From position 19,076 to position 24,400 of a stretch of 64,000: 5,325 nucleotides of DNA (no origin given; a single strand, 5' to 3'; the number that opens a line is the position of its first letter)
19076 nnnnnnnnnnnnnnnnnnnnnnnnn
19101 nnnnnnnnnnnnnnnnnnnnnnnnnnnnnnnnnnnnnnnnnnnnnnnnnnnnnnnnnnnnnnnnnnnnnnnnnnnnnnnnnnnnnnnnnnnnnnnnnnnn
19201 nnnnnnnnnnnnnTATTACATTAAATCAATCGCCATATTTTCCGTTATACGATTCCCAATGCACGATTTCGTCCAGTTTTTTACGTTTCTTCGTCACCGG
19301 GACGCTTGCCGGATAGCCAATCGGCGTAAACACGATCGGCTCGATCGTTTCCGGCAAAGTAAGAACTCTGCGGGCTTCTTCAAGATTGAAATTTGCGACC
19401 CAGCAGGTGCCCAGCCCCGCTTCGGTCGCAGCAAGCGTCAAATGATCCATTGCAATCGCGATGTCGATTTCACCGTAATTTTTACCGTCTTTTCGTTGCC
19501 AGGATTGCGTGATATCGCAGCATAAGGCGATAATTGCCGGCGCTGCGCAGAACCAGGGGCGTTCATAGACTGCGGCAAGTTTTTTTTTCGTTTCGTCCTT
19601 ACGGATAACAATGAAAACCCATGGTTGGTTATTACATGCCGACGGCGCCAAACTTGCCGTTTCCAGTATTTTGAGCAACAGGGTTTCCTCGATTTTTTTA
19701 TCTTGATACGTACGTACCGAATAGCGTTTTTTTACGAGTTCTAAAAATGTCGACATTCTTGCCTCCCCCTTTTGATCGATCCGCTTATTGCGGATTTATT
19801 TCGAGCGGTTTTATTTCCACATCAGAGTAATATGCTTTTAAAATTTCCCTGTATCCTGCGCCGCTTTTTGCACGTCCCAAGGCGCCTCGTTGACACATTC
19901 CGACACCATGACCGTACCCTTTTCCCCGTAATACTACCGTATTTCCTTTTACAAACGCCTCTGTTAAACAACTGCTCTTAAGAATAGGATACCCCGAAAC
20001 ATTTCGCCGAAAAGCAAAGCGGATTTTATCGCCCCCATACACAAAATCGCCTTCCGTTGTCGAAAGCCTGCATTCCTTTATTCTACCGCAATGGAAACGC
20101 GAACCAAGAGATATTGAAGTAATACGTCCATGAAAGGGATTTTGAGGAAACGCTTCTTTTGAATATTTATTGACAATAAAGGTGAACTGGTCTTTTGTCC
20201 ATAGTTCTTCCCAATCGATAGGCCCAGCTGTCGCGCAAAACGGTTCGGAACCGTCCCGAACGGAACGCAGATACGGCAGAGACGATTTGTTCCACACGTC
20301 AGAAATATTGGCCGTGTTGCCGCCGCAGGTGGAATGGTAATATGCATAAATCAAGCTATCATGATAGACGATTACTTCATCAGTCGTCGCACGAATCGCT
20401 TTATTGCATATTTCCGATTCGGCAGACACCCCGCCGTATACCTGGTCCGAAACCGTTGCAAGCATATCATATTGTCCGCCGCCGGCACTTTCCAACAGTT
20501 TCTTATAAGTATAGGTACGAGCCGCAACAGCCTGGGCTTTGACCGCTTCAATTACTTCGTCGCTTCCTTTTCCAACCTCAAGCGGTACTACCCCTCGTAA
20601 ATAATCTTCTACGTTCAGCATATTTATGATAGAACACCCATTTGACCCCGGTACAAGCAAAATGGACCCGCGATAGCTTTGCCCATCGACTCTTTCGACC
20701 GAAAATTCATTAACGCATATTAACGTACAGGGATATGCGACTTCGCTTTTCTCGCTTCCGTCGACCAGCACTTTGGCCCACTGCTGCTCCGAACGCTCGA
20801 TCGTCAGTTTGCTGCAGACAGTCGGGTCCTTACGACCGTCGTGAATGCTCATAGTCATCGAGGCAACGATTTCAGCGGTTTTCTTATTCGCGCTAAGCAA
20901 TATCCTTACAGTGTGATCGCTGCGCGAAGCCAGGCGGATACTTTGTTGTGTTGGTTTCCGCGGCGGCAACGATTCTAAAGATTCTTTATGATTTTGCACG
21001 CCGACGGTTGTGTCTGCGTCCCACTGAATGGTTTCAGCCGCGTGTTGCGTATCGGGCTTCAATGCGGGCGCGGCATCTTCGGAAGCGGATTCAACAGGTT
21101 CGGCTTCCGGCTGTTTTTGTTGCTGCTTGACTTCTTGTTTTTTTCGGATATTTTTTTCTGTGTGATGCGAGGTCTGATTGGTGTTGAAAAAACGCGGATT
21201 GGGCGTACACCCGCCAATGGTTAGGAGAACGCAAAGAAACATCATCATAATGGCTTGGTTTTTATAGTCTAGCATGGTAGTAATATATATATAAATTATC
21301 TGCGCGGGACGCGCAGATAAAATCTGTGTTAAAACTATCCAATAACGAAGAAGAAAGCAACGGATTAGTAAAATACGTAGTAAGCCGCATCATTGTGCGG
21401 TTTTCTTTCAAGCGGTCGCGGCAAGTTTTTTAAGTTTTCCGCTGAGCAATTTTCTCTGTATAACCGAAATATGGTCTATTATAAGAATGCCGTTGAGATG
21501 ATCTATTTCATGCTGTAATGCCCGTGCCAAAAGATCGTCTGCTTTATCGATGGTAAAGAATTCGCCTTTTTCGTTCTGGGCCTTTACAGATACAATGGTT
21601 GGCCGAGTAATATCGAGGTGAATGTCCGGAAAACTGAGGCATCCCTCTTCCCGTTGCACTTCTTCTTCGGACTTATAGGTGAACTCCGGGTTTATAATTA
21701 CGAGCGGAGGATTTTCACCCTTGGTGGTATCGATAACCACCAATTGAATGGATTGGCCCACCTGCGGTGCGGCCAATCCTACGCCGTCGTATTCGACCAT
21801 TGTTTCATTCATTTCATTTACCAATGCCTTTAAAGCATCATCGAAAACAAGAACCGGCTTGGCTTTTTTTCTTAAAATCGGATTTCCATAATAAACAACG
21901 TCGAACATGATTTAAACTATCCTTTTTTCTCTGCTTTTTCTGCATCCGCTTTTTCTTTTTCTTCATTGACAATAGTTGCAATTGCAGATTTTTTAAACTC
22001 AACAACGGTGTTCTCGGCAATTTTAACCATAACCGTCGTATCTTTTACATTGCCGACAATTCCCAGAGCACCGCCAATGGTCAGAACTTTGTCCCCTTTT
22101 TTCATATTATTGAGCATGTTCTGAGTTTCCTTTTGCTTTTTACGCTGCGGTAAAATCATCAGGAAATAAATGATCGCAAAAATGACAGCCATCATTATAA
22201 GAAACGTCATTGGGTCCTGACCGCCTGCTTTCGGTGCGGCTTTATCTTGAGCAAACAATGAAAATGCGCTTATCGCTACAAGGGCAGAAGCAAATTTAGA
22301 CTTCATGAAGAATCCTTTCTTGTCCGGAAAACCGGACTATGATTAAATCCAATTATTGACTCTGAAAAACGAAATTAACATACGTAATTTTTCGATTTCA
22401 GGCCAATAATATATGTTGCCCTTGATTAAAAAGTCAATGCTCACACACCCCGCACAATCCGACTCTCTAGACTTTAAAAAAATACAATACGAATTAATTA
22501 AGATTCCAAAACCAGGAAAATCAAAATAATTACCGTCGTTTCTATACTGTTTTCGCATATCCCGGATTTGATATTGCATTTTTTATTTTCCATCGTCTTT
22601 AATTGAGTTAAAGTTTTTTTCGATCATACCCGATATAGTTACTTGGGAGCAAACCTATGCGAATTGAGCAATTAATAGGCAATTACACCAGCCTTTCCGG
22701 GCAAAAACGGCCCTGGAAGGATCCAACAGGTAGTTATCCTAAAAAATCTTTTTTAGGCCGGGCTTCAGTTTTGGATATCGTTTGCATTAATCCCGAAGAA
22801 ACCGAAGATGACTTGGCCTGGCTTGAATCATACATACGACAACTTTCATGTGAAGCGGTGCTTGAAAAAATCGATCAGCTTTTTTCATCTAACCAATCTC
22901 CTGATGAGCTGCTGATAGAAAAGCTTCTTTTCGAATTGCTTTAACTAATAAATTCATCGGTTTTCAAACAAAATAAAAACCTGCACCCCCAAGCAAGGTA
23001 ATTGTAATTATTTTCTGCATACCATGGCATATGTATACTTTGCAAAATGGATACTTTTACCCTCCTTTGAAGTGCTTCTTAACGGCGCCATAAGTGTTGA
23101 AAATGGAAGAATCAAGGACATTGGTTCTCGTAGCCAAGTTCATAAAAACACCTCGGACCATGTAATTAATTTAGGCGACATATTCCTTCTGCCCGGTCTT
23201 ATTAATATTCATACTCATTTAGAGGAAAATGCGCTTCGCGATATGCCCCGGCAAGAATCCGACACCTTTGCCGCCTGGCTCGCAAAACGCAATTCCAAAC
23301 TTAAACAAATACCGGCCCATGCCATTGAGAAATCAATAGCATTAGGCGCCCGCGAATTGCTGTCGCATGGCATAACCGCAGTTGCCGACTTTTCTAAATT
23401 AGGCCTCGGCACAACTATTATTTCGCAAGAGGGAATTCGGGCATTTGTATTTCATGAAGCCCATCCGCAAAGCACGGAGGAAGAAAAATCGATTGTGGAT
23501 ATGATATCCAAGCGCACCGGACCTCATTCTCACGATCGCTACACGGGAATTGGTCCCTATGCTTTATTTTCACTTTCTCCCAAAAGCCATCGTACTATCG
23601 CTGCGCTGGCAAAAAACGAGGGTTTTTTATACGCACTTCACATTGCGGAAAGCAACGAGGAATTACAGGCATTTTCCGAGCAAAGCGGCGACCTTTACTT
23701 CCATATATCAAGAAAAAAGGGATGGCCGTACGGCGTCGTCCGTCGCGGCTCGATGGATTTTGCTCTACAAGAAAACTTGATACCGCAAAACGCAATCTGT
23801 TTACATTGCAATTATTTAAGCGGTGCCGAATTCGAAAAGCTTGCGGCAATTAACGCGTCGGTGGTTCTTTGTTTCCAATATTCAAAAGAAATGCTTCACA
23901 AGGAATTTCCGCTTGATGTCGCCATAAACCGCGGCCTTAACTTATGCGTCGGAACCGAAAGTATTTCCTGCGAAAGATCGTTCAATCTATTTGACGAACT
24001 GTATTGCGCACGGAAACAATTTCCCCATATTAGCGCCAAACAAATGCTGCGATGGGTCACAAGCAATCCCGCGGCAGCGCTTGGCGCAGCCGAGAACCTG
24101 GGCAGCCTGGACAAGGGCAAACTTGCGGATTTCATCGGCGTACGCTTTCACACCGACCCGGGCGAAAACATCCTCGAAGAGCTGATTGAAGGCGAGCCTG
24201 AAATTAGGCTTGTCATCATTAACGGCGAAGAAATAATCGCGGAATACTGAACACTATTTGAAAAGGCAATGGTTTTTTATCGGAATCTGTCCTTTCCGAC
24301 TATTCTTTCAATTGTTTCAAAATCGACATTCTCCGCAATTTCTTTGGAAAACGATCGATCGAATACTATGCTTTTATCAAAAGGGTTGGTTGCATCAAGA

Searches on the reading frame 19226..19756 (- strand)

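Call 75: search_protein_families(library=pfam, proteins=[window:19226-19756:-], max_evalue=0.00001)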
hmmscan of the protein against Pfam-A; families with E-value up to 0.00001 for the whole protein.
window:19226-19756:- (176 aa): 2 families
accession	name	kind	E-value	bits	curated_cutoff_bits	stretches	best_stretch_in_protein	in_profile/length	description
PF00881.29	Nitroreductase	-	7.8e-28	98.2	23.5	2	8-62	1-55/167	Nitroreductase family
PF14512.11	TM1586_NiRdase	-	9.5e-19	68.3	27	2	103-169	88-153/215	Putative TM nitroreductase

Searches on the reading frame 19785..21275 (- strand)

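Call 32: search_protein_families(library=pfam, proteins=[window:19785-21275:-], max_evalue=0.0001)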
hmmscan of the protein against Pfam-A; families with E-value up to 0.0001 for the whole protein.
window:19785-21275:- (496 aa): 1 family
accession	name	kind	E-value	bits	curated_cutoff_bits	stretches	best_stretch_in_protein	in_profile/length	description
PF08486.15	SpoIID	-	5.9e-20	72.1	23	1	212-304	3-97/97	Stage II sporulation protein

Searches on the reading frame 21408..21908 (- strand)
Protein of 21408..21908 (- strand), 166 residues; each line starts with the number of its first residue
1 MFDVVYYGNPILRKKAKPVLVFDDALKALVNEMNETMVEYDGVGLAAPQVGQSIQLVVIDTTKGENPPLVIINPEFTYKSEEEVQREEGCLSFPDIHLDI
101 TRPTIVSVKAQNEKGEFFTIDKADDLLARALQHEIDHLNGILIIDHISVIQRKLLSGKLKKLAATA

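Call 32: search_protein_families(library=pfam, proteins=[window:21408-21908:-], max_evalue=0.0001)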
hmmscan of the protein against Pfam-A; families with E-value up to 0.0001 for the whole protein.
window:21408-21908:- (166 aa): 1 family
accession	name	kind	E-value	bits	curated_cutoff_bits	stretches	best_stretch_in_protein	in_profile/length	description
PF01327.26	Pep_deformylase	-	1.1e-50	171.7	22.8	1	3-152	3-155/156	Polypeptide deformylase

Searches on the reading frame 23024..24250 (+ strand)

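Call 32: search_protein_families(library=pfam, proteins=[window:23024-24250:+], max_evalue=0.0001)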
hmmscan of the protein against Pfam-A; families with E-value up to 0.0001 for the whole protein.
window:23024-24250:+ (408 aa): 2 families
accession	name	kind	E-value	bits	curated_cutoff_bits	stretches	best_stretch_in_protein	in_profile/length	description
PF01979.26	Amidohydro_1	-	1.7e-33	116.8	25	1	54-402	1-343/345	Amidohydrolase family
PF07969.17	Amidohydro_3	-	3e-10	40.6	29.7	1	94-402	151-469/472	Amidohydrolase family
